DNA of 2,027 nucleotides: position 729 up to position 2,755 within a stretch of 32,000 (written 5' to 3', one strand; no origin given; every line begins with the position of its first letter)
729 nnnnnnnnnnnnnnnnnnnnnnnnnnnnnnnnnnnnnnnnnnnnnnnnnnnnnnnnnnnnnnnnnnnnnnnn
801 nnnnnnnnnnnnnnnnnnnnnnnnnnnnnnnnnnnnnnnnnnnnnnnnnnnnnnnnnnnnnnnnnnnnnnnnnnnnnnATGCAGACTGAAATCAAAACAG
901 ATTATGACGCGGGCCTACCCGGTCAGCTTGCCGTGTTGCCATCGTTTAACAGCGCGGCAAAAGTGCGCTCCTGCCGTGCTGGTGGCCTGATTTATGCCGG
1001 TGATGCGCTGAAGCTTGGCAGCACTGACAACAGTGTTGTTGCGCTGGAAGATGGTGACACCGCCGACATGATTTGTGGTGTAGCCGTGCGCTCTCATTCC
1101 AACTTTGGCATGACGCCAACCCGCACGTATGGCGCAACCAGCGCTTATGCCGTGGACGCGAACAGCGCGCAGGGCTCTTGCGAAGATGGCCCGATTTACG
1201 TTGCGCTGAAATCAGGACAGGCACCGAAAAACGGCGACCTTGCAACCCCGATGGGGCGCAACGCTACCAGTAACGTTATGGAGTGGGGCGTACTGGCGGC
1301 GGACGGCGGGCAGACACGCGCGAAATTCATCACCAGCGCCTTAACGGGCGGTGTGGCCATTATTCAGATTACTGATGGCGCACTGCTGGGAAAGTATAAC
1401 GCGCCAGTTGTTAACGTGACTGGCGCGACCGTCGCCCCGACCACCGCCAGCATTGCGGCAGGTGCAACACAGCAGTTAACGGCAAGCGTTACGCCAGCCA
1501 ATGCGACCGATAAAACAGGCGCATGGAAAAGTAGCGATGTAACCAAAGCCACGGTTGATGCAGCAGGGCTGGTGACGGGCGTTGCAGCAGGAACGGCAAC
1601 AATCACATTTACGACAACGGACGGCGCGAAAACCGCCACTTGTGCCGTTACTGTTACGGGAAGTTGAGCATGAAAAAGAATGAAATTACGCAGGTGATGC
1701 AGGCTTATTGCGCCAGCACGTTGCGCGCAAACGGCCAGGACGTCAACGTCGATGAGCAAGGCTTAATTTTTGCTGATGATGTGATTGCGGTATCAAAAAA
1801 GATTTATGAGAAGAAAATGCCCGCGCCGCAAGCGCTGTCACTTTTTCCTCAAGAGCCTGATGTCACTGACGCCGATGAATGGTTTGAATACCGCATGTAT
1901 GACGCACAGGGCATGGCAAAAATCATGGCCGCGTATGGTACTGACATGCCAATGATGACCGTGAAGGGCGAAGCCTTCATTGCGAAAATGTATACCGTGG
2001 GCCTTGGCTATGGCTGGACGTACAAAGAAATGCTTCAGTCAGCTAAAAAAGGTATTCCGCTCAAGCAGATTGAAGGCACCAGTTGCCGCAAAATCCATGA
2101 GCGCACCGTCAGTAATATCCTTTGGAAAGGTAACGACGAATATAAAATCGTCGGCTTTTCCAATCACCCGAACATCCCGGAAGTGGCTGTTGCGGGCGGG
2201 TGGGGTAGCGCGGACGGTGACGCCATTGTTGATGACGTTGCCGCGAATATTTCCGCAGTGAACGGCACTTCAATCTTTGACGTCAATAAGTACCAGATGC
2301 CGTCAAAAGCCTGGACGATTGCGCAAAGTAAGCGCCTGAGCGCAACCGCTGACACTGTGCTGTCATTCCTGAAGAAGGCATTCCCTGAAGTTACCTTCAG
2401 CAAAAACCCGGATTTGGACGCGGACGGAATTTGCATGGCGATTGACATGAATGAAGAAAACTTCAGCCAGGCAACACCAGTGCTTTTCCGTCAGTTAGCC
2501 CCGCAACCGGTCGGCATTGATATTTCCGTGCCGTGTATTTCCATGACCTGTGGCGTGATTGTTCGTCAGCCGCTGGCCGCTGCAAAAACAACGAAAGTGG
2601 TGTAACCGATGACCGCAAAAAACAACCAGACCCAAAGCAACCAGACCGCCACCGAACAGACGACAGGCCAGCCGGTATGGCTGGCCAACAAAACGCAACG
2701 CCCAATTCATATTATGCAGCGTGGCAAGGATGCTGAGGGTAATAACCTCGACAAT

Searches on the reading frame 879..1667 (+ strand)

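Call 54: search_protein_families(library=pfam, proteins=[window:879-1667:+], max_evalue=0.001)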
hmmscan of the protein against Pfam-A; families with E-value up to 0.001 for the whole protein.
window:879-1667:+ (262 aa): 2 families
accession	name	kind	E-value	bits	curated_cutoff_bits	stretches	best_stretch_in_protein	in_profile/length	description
PF02368.24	Big_2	-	1e-20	73.9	22.8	1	180-257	2-79/79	Bacterial Ig-like domain (group 2)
PF22359.2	Big-like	-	0.00025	21.6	27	1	224-260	13-47/48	Bacterial Ig-like domain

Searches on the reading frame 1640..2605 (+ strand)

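Call 54: search_protein_families(library=pfam, proteins=[window:1640-2605:+], max_evalue=0.001)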
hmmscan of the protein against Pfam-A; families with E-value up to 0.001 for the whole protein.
window:1640-2605:+ (321 aa): 1 family
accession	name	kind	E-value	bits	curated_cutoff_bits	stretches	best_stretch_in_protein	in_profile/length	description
PF09950.15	Major_capside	-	2.5e-28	99.5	26.8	1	91-316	1-247/251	Major capsid protein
